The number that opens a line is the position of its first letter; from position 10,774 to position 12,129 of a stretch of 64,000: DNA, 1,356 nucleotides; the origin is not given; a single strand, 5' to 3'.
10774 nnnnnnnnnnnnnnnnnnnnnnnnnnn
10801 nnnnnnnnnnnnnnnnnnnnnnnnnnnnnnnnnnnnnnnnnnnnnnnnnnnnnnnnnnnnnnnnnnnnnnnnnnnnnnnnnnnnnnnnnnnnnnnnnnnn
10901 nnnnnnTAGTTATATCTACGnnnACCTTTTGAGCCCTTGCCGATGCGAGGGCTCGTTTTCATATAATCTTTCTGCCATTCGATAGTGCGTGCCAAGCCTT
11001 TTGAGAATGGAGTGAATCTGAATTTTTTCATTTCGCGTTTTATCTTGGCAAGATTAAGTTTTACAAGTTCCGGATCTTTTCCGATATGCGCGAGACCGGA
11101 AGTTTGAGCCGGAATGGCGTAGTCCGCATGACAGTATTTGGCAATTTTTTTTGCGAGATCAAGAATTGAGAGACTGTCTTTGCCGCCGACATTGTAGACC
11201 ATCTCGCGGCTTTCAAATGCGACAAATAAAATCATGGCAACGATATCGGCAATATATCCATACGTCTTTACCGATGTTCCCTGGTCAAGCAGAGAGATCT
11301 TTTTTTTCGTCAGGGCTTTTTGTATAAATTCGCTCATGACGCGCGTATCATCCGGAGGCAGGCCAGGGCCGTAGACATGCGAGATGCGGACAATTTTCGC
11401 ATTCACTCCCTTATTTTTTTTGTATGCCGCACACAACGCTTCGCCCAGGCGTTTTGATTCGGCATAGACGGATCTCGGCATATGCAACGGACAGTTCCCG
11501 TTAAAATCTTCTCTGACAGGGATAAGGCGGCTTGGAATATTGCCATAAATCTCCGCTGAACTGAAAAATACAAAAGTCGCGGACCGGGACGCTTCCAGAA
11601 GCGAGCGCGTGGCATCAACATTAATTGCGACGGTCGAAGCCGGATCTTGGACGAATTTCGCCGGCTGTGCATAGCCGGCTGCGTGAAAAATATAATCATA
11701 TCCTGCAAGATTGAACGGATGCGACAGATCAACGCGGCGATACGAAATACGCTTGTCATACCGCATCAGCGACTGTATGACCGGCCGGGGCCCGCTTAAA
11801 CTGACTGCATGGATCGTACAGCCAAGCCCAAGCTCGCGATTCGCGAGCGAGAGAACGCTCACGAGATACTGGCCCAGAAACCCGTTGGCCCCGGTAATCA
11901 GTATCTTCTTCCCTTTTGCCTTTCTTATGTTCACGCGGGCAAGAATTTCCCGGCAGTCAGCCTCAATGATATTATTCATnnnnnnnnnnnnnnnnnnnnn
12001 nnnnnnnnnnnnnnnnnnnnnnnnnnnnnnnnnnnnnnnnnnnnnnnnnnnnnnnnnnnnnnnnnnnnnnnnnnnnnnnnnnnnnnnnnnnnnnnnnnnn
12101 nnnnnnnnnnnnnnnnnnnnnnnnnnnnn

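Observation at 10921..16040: Translationally coupled operon: NDP-sugar dehydrogenase - class-I aminotransferase - ALS/YerE-like TPP enzyme - UXS-like decarboxylase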

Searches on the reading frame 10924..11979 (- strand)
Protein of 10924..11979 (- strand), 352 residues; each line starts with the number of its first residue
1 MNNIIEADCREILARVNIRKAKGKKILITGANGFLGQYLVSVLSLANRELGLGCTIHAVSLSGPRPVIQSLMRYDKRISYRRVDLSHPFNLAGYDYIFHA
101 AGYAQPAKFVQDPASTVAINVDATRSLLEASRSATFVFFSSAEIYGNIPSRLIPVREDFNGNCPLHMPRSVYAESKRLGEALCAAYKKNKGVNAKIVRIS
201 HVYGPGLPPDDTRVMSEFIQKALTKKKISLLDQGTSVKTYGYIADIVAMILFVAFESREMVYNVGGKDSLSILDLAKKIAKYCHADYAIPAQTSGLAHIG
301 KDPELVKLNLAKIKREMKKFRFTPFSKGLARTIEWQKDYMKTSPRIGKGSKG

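Call 4: search_protein_families(library=pfam, proteins=[window:10924-11979:-])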
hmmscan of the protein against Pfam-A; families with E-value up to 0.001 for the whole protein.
seq(352 aa): 6 families
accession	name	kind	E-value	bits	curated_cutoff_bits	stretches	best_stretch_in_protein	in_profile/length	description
PF01370.27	Epimerase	-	3.7e-41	141.6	20.9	1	26-265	1-240/240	NAD dependent epimerase/dehydratase family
PF16363.11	GDP_Man_Dehyd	-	2.5e-25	90.1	27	1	27-289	1-272/332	GDP-mannose 4,6 dehydratase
PF04321.23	RmlD_sub_bind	-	1.4e-17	64.1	27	1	25-334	2-283/287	RmlD substrate binding domain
PF07993.18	NAD_binding_4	-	1.6e-11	44.3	20.1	1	95-206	90-211/258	Male sterility protein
PF01073.25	3Beta_HSD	-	2.8e-10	40.1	22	1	27-250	1-225/280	3-beta hydroxysteroid dehydrogenase/isomerase family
PF02719.21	Polysacc_synt_2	-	0.00018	21.3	20.2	0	85-134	69-118/293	Polysaccharide biosynthesis protein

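Call 5: search_protein_families(library=ncbifam, proteins=[window:10924-11979:-])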
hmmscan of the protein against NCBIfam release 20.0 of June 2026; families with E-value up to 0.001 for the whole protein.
seq(352 aa): 18 families
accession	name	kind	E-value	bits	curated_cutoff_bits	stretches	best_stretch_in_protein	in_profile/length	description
TIGR01181.1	dTDP_gluc_dehyt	equivalog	1.1e-23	83.9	365.1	1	25-339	1-314/321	dTDP-glucose 4,6-dehydratase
NF008872.0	PRK11908.1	equivalog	4.1e-17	62.3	294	1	24-325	2-321/349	bifunctional UDP-4-keto-pentose/UDP-xylose synthase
TIGR04180.1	EDH_00030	hypoth_equivalog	6.8e-15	54.9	475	1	26-290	1-263/297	NAD-dependent 4,6-dehydratase LegB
NF007582.0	PRK10217.1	equivalog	1.2e-14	54.2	698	1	24-298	2-283/355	dTDP-glucose 4,6-dehydratase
TIGR01214.1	rmlD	equivalog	4.6e-13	48.9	224.05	1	25-286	1-229/285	dTDP-4-dehydrorhamnose reductase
TIGR02197.1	heptose_epim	equivalog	4.9e-13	48.9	274.6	1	26-289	1-266/316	ADP-glyceromanno-heptose 6-epimerase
NF043036.1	ErythonDh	equivalog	6.7e-13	48.5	325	1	25-210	2-188/321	D-erythronate dehydrogenase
TIGR01179.1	galE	equivalog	1.1e-12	47.5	262.3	1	25-291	1-283/332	UDP-glucose 4-epimerase GalE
NF007490.0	PRK10084.1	subfamily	2.5e-12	46.5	649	1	25-342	2-340/361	dTDP-glucose 4,6-dehydratase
TIGR01746.1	Thioester-redct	subfamily_domain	1.1e-10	41.3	213.35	2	25-58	1-34/371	thioester reductase domain-containing protein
NF047922.1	GDPFucSynFcl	equivalog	3.7e-10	39.8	500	1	101-283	69-253/308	GDP-L-fucose synthase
NF011728.1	PRK15181.1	equivalog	6.8e-10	38.5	760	1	24-277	16-276/348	Vi polysaccharide biosynthesis UDP-N-acetylglucosaminuronic acid C-4 epimerase TviC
TIGR02622.1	CDP_4_6_dhtase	equivalog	1.2e-08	34.5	278.45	1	22-342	3-336/352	CDP-glucose 4,6-dehydratase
NF047837.1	UDPAcbARedWbcJ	equivalog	7.2e-08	31.7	500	0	171-287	102-219/372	UDP-2-acetamido-2,6-beta-L-arabino-hexul-4-ose reductase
NF007956.0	PRK10675.1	subfamily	7.3e-07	28.6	394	1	87-188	67-165/338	UDP-glucose 4-epimerase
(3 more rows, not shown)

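Call 27: search_solved_structures(query=window:10924-11979:-, max_evalue=1e-15, show_alignments=2)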
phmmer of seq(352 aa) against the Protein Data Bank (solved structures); distinct sequences matched with E-value up to 1e-15: 13.
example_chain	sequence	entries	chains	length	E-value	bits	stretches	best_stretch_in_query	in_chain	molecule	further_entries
2b69_A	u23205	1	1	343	1.5e-29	106.7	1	22-337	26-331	UDP-glucuronate decarboxylase 1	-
4gll_A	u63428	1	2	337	2.3e-29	106.1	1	23-337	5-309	UDP-glucuronic acid decarboxylase 1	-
4m55_A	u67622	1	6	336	1.3e-28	103.6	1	23-337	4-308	UDP-glucuronic acid decarboxylase 1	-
4lk3_A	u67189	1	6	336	1.8e-28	103.2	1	23-337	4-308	UDP-glucuronic acid decarboxylase 1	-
8v4g_A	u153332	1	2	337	3.9e-25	92.2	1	16-285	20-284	Putative nucleotide sugar dehydratase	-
8v4h_A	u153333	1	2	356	4.7e-25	91.9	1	16-285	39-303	Putative nucleotide sugar dehydratase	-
8vr2_A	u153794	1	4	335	3e-18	69.6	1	21-342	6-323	NAD-dependent epimerase/dehydratase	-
6zl6_A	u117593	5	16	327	4.4e-18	69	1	25-283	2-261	Epimerase domain-containing protein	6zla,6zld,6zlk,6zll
3icp_A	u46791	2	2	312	8.8e-18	68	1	25-282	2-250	NAD-dependent epimerase/dehydratase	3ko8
6zlj_A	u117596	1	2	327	1.6e-17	67.2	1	25-283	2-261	Epimerase domain-containing protein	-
3aw9_A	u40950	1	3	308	1.7e-16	63.8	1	26-282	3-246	NAD-dependent epimerase/dehydratase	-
1bxk_A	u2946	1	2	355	3.2e-16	62.9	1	24-336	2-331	PROTEIN (DTDP-GLUCOSE 4,6-DEHYDRATASE)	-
8rdg_A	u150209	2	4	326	7.3e-16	61.7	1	25-325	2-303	SDR family NAD(P)-dependent oxidoreductase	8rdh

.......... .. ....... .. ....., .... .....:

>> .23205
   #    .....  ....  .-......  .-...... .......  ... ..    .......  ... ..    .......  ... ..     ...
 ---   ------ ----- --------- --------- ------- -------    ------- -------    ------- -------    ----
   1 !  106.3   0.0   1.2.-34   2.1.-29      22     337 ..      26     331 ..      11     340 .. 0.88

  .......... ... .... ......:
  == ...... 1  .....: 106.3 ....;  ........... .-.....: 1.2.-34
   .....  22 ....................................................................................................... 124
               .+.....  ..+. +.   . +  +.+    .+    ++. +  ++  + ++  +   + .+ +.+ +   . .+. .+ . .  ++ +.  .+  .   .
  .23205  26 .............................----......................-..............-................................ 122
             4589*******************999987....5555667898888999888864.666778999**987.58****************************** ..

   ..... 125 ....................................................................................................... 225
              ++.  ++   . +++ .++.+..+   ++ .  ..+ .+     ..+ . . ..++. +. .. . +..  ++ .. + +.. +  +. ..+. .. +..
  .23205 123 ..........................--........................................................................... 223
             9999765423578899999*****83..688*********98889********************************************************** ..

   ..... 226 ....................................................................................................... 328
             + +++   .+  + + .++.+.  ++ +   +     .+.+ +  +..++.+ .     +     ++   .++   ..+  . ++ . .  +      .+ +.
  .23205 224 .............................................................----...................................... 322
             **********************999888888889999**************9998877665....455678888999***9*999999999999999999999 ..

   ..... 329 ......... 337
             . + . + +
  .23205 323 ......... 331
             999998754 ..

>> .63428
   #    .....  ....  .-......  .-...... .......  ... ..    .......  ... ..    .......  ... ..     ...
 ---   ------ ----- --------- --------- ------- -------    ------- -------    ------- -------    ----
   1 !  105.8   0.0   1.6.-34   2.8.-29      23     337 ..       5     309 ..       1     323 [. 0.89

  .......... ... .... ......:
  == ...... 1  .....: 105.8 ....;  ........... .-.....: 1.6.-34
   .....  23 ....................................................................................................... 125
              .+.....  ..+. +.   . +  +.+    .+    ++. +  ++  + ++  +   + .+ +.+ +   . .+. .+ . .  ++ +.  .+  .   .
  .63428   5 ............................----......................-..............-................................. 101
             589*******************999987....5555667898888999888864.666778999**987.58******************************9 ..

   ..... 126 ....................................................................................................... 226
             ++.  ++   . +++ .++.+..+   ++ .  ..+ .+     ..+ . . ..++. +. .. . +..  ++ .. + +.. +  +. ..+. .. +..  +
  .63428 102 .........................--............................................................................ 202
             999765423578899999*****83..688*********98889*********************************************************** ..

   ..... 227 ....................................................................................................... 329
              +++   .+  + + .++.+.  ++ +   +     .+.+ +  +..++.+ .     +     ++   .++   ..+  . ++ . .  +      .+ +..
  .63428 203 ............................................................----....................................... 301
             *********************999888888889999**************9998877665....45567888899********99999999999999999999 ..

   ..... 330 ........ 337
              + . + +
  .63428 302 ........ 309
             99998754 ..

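Call 47: search_solved_structures(query=window:10924-11979:-, max_evalue=1e-24, show_alignments=5)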
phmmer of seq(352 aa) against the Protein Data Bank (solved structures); distinct sequences matched with E-value up to 1e-24: 6.
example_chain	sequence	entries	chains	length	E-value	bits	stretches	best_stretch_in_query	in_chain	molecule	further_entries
2b69_A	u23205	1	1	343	1.5e-29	106.7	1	22-337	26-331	UDP-glucuronate decarboxylase 1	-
4gll_A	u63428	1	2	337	2.3e-29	106.1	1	23-337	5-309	UDP-glucuronic acid decarboxylase 1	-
4m55_A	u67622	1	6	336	1.3e-28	103.6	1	23-337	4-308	UDP-glucuronic acid decarboxylase 1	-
4lk3_A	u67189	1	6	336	1.8e-28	103.2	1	23-337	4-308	UDP-glucuronic acid decarboxylase 1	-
8v4g_A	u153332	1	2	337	3.9e-25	92.2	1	16-285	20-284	Putative nucleotide sugar dehydratase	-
8v4h_A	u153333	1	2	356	4.7e-25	91.9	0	16-285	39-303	Putative nucleotide sugar dehydratase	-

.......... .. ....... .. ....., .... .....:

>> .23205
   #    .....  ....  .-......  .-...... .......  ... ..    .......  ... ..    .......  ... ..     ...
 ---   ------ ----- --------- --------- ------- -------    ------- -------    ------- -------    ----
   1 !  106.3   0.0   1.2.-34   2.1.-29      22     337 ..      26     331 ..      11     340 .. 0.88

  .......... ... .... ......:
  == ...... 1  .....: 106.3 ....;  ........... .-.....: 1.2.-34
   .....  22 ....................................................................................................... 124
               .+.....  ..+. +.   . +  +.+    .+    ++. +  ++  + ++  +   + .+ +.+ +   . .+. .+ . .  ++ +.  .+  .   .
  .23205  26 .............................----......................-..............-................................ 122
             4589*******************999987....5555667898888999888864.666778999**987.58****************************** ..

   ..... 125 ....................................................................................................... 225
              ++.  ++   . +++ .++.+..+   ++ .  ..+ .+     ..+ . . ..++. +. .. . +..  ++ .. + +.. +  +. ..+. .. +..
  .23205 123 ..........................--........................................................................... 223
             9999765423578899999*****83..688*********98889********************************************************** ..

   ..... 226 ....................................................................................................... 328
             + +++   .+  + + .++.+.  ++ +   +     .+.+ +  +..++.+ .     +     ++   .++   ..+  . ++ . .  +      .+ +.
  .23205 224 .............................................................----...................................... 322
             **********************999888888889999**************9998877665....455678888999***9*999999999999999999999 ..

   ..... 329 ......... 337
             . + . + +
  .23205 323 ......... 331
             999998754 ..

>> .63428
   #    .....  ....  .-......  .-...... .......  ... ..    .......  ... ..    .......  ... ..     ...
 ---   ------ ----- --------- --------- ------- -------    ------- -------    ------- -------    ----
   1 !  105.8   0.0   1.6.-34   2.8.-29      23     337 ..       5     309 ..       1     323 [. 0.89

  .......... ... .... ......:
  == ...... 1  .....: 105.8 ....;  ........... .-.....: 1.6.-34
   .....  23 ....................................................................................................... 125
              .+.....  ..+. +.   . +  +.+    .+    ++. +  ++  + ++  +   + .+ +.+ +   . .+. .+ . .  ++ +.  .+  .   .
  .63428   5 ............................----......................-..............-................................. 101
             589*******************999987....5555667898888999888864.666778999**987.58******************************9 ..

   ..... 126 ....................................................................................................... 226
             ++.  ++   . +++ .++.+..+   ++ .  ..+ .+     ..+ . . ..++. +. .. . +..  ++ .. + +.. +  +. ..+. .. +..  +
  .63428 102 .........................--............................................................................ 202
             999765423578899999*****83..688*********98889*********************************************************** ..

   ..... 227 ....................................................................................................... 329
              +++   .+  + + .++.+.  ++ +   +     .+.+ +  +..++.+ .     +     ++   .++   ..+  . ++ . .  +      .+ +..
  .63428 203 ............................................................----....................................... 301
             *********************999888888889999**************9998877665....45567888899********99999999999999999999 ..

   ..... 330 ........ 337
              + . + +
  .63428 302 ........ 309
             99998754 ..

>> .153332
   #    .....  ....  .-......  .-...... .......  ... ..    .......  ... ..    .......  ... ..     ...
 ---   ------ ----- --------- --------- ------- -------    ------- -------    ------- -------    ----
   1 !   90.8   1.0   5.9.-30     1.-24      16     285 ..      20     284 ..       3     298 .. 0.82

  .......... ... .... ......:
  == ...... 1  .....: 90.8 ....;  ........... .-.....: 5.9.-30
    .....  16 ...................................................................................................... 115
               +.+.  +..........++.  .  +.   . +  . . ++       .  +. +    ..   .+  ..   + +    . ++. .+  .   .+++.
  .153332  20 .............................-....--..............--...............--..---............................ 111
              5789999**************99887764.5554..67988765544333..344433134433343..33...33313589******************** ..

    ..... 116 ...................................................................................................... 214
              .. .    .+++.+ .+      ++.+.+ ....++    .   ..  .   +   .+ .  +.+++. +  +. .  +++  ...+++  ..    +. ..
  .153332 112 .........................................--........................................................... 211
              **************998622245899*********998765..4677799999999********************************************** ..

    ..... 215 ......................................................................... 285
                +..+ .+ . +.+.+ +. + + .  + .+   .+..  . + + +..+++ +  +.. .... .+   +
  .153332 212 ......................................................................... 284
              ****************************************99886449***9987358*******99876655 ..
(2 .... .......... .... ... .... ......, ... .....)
